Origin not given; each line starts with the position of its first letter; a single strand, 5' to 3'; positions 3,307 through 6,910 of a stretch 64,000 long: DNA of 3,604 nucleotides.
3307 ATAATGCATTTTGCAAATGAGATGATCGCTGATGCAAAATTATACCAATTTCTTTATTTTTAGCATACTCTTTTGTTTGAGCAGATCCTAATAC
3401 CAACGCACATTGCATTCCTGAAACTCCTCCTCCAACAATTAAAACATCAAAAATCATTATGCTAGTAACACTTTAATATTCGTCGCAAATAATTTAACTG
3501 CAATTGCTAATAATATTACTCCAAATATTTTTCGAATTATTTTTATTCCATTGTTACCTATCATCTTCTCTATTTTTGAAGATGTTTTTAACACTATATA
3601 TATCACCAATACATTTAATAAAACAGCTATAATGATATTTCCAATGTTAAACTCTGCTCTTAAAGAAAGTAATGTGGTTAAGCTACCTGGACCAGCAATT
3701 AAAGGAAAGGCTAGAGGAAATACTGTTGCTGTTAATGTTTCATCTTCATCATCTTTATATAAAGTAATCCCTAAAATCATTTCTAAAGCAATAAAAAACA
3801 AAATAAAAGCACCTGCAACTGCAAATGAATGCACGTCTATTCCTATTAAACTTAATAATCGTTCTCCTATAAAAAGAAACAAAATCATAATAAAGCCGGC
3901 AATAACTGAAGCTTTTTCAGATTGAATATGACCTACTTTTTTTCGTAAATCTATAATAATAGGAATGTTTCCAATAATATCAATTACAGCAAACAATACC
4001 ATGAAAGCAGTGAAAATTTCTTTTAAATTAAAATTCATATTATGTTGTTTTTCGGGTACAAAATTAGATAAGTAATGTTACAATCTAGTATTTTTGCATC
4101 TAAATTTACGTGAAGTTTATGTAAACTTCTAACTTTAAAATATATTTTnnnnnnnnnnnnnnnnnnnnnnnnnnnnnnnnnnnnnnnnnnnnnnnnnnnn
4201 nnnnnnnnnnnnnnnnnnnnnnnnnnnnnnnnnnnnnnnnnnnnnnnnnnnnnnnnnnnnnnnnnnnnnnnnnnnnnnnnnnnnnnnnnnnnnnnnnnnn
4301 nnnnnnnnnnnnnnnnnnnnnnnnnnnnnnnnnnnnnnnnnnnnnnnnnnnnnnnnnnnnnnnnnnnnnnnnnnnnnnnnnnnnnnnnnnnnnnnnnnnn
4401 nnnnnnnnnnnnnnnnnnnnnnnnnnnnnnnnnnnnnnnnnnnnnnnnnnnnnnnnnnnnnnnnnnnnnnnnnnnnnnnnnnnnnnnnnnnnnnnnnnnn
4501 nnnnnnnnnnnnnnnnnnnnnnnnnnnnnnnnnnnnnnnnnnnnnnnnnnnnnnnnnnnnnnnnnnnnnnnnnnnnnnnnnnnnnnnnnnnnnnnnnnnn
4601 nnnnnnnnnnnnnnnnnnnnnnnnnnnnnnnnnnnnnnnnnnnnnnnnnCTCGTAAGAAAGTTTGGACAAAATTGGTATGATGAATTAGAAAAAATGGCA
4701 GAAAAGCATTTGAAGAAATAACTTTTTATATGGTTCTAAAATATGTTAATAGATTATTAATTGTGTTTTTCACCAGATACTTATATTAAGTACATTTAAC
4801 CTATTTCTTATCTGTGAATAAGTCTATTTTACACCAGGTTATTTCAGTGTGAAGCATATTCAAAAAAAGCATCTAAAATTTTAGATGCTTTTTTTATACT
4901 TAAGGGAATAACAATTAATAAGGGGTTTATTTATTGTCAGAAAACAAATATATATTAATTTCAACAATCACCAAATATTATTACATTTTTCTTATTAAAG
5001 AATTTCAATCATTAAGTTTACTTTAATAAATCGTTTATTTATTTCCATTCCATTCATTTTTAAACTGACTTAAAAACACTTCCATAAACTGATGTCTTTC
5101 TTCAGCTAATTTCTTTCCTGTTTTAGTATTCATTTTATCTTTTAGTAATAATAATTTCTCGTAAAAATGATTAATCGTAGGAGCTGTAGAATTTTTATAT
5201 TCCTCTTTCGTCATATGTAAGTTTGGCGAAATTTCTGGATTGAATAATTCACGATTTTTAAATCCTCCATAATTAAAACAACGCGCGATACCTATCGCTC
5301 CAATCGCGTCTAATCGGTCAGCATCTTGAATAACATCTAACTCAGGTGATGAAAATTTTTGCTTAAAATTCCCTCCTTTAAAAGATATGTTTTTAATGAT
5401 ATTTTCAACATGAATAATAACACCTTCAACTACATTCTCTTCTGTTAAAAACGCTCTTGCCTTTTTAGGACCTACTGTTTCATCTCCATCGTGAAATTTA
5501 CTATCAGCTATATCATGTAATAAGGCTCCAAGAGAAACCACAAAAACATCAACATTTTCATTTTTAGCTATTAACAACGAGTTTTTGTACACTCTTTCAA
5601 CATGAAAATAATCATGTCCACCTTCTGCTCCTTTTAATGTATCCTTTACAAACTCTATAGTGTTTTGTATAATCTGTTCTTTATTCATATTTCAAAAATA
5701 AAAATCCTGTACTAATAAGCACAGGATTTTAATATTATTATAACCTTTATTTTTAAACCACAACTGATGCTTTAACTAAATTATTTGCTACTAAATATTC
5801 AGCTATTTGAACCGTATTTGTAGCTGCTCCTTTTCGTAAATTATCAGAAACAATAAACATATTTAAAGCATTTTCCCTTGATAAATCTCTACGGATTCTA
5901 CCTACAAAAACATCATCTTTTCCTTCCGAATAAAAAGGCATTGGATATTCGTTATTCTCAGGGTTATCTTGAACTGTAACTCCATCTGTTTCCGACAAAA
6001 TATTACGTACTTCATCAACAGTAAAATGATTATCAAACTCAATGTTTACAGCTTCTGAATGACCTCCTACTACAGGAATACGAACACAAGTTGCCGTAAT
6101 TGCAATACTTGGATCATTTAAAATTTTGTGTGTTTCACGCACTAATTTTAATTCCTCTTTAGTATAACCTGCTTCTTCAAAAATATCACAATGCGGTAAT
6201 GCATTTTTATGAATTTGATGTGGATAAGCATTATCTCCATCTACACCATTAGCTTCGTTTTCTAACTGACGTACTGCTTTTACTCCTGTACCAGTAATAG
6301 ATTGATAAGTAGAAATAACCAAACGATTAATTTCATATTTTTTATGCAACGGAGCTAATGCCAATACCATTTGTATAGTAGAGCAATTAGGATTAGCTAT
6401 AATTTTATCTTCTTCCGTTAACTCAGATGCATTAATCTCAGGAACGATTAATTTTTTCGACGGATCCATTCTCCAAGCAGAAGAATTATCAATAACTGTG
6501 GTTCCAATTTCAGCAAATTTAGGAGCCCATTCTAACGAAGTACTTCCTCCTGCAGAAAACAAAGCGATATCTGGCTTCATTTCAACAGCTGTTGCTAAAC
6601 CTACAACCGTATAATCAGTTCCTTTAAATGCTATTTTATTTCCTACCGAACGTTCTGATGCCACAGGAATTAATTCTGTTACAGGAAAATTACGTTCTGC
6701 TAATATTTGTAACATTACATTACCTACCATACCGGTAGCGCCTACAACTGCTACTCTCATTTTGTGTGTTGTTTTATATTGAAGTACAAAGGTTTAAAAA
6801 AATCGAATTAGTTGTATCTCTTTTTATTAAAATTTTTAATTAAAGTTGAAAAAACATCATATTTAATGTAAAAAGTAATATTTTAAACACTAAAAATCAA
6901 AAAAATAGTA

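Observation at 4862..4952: Mirror-image C-loop RNA that could sponge the G-loop sRNAs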

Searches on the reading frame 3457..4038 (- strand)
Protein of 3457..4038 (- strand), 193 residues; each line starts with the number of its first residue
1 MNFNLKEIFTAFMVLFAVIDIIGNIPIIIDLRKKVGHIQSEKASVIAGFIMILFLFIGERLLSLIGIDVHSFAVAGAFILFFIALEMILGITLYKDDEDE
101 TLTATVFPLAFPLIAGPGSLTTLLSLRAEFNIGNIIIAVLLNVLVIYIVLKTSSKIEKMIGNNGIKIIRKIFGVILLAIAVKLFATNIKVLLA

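Call 12: search_protein_families(library=pfam, proteins=[window:3457-4038:-])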
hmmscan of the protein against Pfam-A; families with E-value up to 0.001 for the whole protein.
window:3457-4038:- (193 aa): 1 family
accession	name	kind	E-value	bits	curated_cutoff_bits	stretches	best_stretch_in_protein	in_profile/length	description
PF01914.23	MarC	-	6.1e-38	130.7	23.9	1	6-191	2-202/203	MarC family integral membrane protein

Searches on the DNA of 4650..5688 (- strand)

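Call 4: search_rna_families(source=window, start=4650, end=5100, threshold=evalue, max_evalue=10, show_alignments=3)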
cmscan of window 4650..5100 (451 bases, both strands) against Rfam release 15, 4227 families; matches with E-value up to 10: 11.
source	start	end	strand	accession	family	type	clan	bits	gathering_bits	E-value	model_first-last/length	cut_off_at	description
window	4800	4897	+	RF01859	Phe_leader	Cis-reg; leader;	-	22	55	0.24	1-125/125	no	Phenylalanine leader peptide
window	4828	4900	+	RF04312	trpB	Cis-reg;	-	21.9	59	1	1-107/107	no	trpB ncRNA motif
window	4844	4898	+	RF02432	SpF25_sRNA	Gene; sRNA;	-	20.7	48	0.59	1-102/102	no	Streptococcus sRNA SpF25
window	4861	4909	+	RF01096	PK-HAV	Cis-reg;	-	19.5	50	8.4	1-56/56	no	HepA virus 3'-terminal pseudoknot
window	4856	4913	-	RF00238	ctRNA_pND324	Gene; antisense;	-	19.1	45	3.4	1-86/86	no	ctRNA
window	4853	4915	-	RF00121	MicC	Gene; sRNA;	-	18.6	90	2.8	1-123/123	no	MicC RNA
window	4799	4886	-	RF00537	snoMe28S-Am2634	Gene; snRNA; snoRNA; CD-box;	-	17.4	50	3.9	1-97/97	no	Small nucleolar RNA Me28S-Am2634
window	4863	4895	-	RF01669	P14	Gene; sRNA;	-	16.8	45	0.67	42-74/146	no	Pseudomonas sRNA P14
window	4861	4908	-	RF00125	IS128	Gene; sRNA;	-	12.9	80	4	152-198/209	no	IS128 RNA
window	4862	4896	-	RF02637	EF0408_EF0409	Gene; sRNA;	-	12.8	440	0.51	374-408/412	no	Enterococcus sRNA EF0408_EF0409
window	4862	4895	+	RF02637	EF0408_EF0409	Gene; sRNA;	-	12.1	440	0.79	375-408/412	no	Enterococcus sRNA EF0408_EF0409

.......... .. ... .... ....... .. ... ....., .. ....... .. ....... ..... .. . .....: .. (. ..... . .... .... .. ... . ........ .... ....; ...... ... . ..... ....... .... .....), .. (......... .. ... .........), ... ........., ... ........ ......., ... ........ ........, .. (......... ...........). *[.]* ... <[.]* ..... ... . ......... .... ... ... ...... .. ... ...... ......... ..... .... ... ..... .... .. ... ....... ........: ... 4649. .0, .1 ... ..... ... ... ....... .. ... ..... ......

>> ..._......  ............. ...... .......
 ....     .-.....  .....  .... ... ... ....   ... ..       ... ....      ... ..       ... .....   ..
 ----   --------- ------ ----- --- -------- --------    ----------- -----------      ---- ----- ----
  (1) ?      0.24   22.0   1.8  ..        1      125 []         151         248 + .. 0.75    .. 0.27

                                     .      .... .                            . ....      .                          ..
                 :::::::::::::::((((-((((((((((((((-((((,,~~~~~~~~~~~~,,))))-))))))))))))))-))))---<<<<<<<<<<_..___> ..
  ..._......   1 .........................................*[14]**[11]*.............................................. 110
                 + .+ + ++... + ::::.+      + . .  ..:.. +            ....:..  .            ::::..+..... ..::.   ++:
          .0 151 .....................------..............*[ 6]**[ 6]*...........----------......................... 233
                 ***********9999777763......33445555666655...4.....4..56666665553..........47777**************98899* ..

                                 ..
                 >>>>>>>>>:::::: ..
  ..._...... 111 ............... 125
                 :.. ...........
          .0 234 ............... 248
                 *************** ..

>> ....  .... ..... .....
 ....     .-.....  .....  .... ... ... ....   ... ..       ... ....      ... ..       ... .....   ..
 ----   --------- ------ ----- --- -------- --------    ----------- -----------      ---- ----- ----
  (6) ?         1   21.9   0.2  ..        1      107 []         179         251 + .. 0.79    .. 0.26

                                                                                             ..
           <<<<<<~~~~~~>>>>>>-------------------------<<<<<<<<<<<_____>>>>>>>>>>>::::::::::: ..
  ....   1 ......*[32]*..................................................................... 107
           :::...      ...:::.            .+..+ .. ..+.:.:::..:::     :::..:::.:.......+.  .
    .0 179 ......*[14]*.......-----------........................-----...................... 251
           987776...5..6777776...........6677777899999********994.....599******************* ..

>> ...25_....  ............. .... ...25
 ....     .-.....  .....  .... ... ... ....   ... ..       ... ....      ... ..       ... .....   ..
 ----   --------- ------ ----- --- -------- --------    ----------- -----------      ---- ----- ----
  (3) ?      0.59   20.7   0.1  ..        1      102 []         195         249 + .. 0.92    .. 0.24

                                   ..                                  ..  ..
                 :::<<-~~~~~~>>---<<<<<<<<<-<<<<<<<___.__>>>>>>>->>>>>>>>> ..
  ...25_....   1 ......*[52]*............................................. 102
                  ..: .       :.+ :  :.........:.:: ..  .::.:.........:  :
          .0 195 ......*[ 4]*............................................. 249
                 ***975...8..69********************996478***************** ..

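Call 61: build_rna_model(alignment_id=A3, structure=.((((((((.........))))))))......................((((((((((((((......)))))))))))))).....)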
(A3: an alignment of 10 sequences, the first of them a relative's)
Model R2 built from alignment A3 (10 sequences, 87 columns); structure: as given.
model positions 78; base pairs 22; branch points 1; effective number of sequences 2.12; information 0.726 bits per position. Calibrated on 0.2 Mb of random sequence (short: E-values are rough).
structure used (alignment columns):
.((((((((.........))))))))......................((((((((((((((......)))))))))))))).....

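Call 62: search_with_rna_model(model_id=R2, sources=[window, L001, L002, L003, L004, L005, L006, L007, L008, L009, L010, L011, L012, L013, L014, L015, L016, L017, L018, L019, L020, L021, L022, L023, L024, L025, L026, L027, L028, L029, L030, L031, L032, L033, L034, L035, L036, L037, L038, L039, L040, L041, L042, L043, L044, L045, L046, L047, L048, L049, L050, L051, L052, L053, L054, L055, L056, L057, L058, L059, L060, L061, L062, L063, L064, L065, L066, L067, L068, L069, L070, L071, L072, L073, L074, L075, L076, L077, L078, L079, L080], max_evalue=0.05, make_alignment=true)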
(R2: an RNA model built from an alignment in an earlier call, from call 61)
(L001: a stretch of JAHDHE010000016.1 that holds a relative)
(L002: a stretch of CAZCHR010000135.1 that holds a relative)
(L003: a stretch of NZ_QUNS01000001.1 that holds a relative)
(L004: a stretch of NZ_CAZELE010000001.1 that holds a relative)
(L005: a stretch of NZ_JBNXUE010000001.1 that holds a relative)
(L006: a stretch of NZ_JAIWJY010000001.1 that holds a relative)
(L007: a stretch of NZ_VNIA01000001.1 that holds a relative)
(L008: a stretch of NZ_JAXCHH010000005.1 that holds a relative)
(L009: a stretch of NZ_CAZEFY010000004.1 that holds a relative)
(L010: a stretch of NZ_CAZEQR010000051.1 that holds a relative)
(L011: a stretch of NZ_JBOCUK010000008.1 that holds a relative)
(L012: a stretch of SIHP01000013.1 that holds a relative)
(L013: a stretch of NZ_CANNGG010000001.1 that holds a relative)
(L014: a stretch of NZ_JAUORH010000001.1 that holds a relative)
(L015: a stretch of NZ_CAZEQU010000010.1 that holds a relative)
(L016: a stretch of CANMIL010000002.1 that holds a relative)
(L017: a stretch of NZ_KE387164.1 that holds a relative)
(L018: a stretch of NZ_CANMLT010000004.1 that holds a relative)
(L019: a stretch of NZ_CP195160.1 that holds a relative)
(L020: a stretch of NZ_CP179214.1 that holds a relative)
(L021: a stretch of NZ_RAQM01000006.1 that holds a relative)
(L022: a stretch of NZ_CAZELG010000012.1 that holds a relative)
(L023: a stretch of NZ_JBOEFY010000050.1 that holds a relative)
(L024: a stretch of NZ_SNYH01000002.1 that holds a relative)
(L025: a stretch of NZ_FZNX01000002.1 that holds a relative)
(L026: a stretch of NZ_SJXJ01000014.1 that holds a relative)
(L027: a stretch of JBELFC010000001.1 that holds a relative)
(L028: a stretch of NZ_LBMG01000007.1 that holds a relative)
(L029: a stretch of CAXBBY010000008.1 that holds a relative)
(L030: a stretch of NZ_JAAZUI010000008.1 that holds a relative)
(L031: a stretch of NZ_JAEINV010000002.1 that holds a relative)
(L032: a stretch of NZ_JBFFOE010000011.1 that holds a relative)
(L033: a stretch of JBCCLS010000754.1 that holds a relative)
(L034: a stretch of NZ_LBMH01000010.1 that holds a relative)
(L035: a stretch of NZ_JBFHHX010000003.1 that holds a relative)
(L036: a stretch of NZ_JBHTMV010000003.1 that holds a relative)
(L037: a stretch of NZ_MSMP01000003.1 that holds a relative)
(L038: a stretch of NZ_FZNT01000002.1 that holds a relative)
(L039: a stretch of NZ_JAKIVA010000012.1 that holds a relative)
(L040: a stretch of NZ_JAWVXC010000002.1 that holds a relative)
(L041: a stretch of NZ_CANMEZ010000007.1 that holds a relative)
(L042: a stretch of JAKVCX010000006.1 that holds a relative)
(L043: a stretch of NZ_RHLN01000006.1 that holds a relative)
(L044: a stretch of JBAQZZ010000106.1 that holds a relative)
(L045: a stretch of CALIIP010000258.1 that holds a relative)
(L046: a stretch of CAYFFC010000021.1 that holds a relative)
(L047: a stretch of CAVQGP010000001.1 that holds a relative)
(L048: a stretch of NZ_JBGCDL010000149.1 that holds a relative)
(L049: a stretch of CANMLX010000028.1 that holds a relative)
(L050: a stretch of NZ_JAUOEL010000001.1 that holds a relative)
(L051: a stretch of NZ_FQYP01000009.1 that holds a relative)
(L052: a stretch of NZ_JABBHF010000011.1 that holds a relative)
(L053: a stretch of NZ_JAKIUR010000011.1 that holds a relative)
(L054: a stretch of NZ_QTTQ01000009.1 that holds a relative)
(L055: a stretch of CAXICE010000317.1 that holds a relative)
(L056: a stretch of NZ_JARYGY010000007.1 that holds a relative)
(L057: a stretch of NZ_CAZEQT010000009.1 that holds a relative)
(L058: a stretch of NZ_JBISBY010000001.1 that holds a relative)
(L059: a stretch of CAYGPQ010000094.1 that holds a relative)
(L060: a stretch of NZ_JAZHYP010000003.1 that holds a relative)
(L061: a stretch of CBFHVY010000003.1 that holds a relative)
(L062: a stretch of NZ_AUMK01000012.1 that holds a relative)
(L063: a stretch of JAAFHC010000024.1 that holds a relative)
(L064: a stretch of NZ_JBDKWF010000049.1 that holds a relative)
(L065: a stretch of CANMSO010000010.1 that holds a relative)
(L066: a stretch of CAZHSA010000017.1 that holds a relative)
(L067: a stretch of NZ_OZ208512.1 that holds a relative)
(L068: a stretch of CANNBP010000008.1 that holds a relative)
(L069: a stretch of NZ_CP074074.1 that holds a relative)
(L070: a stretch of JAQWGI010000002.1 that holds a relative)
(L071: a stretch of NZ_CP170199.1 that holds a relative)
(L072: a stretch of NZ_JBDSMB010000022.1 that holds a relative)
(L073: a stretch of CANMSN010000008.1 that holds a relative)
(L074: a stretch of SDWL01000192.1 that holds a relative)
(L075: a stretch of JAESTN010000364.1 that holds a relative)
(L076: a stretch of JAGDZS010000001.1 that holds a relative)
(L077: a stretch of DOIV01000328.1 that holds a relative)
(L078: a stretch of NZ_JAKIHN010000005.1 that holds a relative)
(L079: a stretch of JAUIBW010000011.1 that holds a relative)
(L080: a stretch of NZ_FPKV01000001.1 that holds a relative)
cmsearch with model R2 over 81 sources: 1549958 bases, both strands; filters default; matches with E-value up to 0.05: 50.
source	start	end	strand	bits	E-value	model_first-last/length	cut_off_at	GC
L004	10749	10829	+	95.3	3.9e-16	1-78/78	no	0.23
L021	10750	10829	+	95.3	3.9e-16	1-78/78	no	0.28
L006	10749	10826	+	94.7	5e-16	1-78/78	no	0.23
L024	10749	10827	+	93.8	7.8e-16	1-78/78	no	0.24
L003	10749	10826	+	93.6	8.8e-16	1-78/78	no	0.23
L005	10749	10826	+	93.6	8.8e-16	1-78/78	no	0.23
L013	10749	10826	+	91.8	2e-15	1-78/78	no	0.29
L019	10748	10825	+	91.8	2e-15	1-78/78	no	0.29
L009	10749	10828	+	89.4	6.5e-15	1-78/78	no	0.3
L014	10749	10827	+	89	7.9e-15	1-78/78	no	0.24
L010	10749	10826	+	83.1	1.3e-13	1-78/78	no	0.22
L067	10757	10831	+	71.2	3.9e-11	1-78/78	no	0.25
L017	10750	10827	+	68.2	1.6e-10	1-78/78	no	0.24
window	4862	4935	-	65.6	5.9e-10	1-78/78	no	0.2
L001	5086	5161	+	64.6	9.4e-10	1-78/78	no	0.2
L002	5109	5184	+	61.9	3.4e-09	1-78/78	no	0.22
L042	10752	10823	+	44.2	1.7e-05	1-78/78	no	0.22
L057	10733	10802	+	42.3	4.2e-05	1-78/78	no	0.26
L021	10794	10864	-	41.4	6.2e-05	1-78/78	no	0.32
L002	5149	5205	-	40.2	0.00011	1-78/78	no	0.26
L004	10794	10859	-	39.8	0.00014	1-78/78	no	0.17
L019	10790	10861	-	39.7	0.00014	1-78/78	no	0.32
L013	10791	10862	-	39.4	0.00016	1-78/78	no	0.32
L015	10737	10805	+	39.2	0.00018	1-78/78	no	0.2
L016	10737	10805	+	39.2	0.00018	1-78/78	no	0.2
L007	3004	3072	-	39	0.0002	1-78/78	no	0.28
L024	10792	10863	-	38.9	0.00021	1-78/78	no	0.15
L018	10739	10826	+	38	0.00032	1-78/78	no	0.24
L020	10732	10807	+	37.9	0.00034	1-78/78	no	0.32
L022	10739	10808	+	37.6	0.00039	1-78/78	no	0.3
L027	10739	10808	+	37.6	0.00039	1-78/78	no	0.3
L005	10790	10866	-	37.1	0.0005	1-78/78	no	0.21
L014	10790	10853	-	36.1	0.00081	1-78/78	no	0.17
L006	10790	10859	-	35.4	0.0011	1-78/78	no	0.16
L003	10790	10848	-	34.3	0.0019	1-78/78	no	0.15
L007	10763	10839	+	34.3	0.0019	1-78/78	no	0.27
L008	10767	10838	+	33.4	0.003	1-78/78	no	0.36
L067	2135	2208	-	32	0.0058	1-78/78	no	0.27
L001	5128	5177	-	31.9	0.006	1-78/78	no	0.22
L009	10792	10866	-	31.6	0.0068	1-78/78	no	0.28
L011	10747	10808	+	30.9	0.0096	1-78/78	no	0.23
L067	10798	10868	-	30.1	0.014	1-78/78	no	0.28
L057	10766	10835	-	29.9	0.016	1-78/78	no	0.27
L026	17113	17177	+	29.8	0.016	1-78/78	no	0.18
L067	2105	2166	+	29.6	0.018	1-78/78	no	0.24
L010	10791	10827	-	28.7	0.028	42-76/78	no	0.16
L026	11037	11107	+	28.6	0.029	1-78/78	no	0.24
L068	402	463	-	28.5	0.031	1-78/78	no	0.27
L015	5992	6067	-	28.4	0.032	1-78/78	no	0.25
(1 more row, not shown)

Alignment A4: 50 matches aligned to the model, 120 columns, each read 5' to 3' on its own strand. Consensus structure (alignment columns), stored with it:
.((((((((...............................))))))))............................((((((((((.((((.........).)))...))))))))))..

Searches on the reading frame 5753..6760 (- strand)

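Call 12: search_protein_families(library=pfam, proteins=[window:5753-6760:-])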
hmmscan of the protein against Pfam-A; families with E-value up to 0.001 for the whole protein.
window:5753-6760:- (335 aa): 2 families
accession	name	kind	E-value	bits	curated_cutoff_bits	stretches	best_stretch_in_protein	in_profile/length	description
PF02774.23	Semialdhyde_dhC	-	3.1e-45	155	26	1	135-310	1-184/184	Semialdehyde dehydrogenase, dimerisation domain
PF01118.30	Semialdhyde_dh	-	1.9e-30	106.2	26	1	2-115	1-119/121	Semialdehyde dehydrogenase, NAD binding domain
